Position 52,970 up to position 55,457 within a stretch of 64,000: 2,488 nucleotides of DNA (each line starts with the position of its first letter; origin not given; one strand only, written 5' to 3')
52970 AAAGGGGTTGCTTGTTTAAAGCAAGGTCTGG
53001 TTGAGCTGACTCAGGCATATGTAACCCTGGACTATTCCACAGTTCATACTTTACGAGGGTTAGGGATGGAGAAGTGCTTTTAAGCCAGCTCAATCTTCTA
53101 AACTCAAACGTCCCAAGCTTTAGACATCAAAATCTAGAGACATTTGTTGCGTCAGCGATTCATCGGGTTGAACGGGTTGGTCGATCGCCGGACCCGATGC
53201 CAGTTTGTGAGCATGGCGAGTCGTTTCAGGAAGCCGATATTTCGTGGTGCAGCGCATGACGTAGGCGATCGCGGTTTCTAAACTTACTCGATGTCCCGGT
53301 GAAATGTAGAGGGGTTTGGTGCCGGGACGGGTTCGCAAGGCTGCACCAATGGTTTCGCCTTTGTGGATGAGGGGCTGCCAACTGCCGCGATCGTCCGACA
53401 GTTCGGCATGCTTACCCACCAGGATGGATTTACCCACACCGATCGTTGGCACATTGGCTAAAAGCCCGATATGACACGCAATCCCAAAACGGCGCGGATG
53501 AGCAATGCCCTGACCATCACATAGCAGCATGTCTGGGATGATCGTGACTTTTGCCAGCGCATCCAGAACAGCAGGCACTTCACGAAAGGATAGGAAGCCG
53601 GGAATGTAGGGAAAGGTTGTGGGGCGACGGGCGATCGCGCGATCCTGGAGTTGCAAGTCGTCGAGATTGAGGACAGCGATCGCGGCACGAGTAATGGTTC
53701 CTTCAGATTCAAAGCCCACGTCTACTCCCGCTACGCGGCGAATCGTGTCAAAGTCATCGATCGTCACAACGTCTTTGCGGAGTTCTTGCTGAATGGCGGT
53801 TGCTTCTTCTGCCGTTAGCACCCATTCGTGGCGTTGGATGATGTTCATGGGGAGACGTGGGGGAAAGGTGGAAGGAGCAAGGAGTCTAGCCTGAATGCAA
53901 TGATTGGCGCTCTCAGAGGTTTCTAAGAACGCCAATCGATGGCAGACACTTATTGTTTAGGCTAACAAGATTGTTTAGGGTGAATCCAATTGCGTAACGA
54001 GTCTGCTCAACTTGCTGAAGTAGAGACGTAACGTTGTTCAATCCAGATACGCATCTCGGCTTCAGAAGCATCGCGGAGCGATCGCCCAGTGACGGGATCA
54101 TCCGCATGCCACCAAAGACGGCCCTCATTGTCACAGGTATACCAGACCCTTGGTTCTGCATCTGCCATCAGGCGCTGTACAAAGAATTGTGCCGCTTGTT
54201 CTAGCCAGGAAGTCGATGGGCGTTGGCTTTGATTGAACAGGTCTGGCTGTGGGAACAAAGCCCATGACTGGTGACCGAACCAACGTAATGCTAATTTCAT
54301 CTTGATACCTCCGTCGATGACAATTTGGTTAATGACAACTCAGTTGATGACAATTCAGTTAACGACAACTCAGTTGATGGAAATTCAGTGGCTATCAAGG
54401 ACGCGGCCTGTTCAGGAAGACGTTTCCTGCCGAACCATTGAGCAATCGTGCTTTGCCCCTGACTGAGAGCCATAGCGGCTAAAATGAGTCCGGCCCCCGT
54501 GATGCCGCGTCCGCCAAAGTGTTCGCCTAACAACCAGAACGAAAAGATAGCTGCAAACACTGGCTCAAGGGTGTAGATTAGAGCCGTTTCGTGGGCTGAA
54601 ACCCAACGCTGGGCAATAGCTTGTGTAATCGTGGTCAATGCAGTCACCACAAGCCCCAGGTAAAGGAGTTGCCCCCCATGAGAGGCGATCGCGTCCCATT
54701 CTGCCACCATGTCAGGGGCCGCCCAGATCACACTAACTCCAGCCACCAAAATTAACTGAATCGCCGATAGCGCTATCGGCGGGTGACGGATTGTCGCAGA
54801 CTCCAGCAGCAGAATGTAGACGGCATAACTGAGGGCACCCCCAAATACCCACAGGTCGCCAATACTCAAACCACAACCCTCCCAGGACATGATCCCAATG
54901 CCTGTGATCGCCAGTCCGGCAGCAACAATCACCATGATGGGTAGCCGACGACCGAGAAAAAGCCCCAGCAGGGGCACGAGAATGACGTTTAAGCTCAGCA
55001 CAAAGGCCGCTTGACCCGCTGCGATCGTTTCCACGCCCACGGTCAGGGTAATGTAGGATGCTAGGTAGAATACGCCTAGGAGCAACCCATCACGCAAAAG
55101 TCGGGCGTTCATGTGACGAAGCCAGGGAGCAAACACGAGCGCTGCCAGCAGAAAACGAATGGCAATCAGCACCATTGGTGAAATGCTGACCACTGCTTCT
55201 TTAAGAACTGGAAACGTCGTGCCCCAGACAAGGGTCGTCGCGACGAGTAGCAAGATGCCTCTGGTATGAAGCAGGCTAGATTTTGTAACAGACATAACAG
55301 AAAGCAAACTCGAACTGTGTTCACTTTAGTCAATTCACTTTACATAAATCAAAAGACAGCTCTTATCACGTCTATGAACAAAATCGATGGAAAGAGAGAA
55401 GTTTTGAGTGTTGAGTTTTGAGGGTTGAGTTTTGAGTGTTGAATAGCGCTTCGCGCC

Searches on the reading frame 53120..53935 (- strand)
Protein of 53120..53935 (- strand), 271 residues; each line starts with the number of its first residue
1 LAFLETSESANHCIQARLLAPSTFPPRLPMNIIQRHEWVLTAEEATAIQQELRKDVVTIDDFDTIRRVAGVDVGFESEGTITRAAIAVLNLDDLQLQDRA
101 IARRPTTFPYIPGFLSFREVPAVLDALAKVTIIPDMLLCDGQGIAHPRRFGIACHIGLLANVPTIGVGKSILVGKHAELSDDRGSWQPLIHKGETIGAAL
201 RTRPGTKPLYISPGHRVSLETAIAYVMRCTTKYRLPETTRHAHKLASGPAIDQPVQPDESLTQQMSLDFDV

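Call 35: search_protein_families(library=padloc, proteins=[window:53120-53935:-], max_evalue=0.001)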
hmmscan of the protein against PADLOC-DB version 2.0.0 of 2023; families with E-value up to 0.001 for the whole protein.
window:53120-53935:- (271 aa): 0 families

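Call 50: search_protein_families(library=pfam, proteins=[window:53120-53935:-], max_evalue=0.001)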
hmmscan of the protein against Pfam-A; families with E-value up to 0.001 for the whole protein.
window:53120-53935:- (271 aa): 1 family
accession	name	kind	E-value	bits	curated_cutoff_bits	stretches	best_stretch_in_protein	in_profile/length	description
PF04493.20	Endonuclease_5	-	4.8e-77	258.5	23.4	1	51-244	2-198/198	Endonuclease V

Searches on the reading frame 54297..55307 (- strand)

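Call 35: search_protein_families(library=padloc, proteins=[window:54297-55307:-], max_evalue=0.001)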
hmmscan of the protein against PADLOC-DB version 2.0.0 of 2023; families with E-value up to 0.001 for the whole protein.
window:54297-55307:- (336 aa): 0 families

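Call 50: search_protein_families(library=pfam, proteins=[window:54297-55307:-], max_evalue=0.001)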
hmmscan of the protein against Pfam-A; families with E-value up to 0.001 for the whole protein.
window:54297-55307:- (336 aa): 1 family
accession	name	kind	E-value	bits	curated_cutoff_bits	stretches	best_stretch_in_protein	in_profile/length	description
PF00892.27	EamA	-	2.9e-31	109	28.2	2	149-281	2-132/135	EamA-like transporter family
